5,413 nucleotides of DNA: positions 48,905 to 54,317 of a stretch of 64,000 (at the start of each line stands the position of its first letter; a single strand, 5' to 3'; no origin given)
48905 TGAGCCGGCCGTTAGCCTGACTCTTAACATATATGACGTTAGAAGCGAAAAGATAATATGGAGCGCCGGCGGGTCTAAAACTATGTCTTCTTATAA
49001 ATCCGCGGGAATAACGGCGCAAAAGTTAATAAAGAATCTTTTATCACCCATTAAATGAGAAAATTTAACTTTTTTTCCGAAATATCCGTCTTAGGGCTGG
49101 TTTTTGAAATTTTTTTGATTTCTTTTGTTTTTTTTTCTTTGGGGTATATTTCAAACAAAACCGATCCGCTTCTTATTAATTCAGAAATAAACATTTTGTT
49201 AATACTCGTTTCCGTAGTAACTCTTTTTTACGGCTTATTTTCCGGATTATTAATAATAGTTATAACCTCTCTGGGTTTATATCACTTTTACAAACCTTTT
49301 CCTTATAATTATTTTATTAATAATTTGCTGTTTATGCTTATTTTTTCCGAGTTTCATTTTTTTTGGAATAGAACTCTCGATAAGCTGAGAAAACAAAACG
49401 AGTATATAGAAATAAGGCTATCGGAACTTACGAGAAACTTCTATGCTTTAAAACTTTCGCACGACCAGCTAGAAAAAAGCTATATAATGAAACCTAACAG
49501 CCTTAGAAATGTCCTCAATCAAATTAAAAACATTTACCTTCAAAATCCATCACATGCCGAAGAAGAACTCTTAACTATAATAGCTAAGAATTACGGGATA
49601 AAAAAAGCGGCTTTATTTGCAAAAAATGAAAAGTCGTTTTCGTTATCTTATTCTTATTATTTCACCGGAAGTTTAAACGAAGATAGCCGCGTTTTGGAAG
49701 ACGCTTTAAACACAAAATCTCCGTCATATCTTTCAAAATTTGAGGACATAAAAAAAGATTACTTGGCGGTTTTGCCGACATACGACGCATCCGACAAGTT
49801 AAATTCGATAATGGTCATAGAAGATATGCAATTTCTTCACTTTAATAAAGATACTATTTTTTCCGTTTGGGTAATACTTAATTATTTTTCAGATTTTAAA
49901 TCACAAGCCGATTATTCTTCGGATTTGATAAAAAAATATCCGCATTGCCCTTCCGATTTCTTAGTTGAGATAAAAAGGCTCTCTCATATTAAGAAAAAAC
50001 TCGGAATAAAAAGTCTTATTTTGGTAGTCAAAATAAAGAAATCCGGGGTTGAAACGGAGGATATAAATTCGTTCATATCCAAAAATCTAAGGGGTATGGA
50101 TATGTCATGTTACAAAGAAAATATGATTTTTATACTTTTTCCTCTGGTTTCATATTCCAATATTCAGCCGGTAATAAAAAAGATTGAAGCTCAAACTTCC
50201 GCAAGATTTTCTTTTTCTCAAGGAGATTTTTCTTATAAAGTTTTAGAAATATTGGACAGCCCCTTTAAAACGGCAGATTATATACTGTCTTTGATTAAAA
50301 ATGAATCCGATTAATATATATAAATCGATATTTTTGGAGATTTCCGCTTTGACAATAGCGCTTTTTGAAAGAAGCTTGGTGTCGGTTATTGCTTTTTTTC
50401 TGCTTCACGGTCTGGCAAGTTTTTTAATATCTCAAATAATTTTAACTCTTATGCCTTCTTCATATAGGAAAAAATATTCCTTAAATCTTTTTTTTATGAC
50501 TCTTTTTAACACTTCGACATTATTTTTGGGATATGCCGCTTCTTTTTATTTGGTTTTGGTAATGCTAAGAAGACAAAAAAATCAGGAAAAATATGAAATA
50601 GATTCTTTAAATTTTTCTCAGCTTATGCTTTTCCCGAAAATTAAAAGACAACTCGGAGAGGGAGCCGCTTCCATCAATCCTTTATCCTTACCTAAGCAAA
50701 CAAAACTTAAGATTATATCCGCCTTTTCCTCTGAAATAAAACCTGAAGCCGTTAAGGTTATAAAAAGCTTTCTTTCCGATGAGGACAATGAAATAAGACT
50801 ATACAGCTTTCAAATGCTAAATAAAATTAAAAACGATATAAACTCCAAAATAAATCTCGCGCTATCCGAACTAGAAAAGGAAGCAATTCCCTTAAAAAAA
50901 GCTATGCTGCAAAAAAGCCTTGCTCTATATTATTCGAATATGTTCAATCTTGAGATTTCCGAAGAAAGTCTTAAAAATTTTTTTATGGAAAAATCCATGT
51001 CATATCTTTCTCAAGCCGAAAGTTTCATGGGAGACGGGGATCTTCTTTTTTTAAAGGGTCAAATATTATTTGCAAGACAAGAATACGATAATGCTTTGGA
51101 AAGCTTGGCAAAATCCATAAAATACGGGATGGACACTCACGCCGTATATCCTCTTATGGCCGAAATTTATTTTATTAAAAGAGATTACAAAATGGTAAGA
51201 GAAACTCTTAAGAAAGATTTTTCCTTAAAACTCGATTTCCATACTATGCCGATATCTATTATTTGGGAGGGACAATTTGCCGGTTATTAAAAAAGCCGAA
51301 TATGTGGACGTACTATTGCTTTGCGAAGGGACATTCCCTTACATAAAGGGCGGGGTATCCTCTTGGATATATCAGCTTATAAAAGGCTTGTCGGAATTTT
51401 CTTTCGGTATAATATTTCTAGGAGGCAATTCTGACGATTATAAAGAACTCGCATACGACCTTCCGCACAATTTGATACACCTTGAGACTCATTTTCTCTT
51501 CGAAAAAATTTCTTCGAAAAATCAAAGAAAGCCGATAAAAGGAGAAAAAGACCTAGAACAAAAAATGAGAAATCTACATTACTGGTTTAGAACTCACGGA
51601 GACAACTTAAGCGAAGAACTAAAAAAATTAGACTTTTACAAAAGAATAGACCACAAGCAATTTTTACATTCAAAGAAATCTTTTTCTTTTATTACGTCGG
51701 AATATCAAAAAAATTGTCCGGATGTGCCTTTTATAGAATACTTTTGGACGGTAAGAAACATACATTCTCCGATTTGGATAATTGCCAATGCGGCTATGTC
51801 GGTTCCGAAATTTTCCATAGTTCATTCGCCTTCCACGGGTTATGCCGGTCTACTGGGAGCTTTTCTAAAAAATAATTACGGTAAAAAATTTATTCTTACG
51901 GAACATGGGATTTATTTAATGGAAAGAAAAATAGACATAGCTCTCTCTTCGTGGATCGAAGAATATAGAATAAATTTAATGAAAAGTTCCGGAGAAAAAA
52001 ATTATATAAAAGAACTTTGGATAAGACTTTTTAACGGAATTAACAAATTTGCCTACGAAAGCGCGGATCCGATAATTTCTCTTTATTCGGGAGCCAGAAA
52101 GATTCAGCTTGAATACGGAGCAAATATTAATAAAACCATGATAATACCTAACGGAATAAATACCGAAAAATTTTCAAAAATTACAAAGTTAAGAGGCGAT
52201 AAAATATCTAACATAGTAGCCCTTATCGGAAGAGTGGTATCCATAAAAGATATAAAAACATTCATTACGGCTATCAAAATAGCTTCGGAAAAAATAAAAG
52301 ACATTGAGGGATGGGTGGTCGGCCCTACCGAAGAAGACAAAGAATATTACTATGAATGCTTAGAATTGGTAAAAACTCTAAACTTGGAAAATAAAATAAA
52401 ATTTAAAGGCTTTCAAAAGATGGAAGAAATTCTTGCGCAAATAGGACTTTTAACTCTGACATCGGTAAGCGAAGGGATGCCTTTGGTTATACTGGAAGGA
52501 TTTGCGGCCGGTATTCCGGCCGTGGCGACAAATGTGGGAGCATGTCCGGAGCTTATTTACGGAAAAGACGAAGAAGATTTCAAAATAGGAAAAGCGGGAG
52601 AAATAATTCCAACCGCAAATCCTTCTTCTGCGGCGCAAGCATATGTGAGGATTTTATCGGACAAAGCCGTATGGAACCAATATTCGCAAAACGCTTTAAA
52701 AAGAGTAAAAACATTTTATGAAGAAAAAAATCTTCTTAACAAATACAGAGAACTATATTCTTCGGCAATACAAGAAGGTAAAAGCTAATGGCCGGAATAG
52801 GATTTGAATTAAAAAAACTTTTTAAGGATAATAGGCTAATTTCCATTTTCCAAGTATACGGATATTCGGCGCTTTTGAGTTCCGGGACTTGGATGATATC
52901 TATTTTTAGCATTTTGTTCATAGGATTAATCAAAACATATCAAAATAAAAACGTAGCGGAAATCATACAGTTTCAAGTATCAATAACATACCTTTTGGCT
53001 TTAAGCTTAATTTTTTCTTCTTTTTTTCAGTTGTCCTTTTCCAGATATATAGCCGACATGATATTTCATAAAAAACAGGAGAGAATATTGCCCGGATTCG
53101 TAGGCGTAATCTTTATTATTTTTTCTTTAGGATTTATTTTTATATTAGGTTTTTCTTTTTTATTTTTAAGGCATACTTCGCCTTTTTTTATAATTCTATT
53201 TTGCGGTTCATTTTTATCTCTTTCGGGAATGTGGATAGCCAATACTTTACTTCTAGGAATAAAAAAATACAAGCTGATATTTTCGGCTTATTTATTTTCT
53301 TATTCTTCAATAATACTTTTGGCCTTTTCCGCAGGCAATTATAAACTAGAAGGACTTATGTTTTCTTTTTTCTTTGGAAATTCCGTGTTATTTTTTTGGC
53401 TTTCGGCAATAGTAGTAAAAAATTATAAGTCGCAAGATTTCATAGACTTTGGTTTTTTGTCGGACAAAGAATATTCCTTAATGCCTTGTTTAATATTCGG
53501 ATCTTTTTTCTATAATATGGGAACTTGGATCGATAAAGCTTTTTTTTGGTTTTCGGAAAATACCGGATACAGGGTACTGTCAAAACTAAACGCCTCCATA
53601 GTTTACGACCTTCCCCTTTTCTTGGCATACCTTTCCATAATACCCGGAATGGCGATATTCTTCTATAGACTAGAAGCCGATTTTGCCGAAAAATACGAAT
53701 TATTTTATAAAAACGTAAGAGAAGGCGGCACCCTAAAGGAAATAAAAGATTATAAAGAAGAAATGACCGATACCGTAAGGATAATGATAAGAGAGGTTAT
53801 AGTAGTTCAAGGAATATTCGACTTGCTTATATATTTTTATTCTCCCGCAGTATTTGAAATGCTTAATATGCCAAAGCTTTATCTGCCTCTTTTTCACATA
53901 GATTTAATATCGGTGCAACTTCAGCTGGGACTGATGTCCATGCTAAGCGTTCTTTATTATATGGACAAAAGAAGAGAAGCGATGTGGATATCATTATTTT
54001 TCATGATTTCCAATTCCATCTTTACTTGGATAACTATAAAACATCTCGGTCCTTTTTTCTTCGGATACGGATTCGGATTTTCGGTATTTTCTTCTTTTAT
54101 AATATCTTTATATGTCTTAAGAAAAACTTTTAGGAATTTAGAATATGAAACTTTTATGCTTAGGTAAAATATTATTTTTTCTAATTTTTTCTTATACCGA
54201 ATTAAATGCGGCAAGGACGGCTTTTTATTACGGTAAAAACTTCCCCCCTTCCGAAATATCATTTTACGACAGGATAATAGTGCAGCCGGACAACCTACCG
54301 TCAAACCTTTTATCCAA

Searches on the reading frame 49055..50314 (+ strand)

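Call 60: search_protein_families(library=pfam, max_evalue=0.0001, proteins=[window:49055-50314:+])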
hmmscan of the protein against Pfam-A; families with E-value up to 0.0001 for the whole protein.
window:49055-50314:+ (419 aa): 1 family
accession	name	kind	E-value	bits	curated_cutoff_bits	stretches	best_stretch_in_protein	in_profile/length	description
PF16963.10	PelD_GGDEF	-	4.1e-07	30.3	27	1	296-388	1-96/125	PelD GGDEF domain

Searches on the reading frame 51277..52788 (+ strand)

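Call 60: search_protein_families(library=pfam, max_evalue=0.0001, proteins=[window:51277-52788:+])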
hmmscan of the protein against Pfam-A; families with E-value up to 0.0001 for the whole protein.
window:51277-52788:+ (503 aa): 4 families
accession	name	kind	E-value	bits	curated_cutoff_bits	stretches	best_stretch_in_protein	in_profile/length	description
PF11997.14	DUF3492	-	2.9e-85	286.7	23.3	1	11-283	2-266/268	Domain of unknown function (DUF3492)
PF13692.12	Glyco_trans_1_4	-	1.9e-21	77.3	27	1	313-462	3-142/142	Glycosyl transferases group 1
PF00534.26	Glycos_transf_1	-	4.5e-21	75.6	26.4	1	308-475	12-171/172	Glycosyl transferases group 1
PF13439.12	Glyco_transf_4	-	9.1e-08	32.7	28.5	1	164-298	59-170/170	Glycosyltransferase Family 4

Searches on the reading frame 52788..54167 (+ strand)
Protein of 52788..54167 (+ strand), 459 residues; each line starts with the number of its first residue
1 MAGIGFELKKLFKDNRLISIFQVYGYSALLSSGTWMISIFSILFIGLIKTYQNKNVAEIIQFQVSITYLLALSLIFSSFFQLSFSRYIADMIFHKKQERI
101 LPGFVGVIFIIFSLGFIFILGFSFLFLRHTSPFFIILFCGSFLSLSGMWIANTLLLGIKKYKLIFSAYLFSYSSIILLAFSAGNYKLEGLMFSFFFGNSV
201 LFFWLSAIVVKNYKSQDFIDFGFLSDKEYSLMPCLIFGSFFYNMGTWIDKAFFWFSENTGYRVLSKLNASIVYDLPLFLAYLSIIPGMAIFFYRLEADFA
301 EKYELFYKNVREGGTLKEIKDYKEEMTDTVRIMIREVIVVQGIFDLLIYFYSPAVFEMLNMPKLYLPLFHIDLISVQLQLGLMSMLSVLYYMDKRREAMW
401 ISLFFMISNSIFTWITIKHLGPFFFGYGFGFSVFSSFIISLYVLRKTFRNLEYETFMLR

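Call 60: search_protein_families(library=pfam, max_evalue=0.0001, proteins=[window:52788-54167:+])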
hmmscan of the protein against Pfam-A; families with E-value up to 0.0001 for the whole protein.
window:52788-54167:+ (459 aa): 1 family
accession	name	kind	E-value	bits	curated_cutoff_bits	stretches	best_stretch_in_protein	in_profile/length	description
PF16933.10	PelG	-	7.7e-125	417.8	29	1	1-456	1-452/452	Putative exopolysaccharide Exporter (EPS-E)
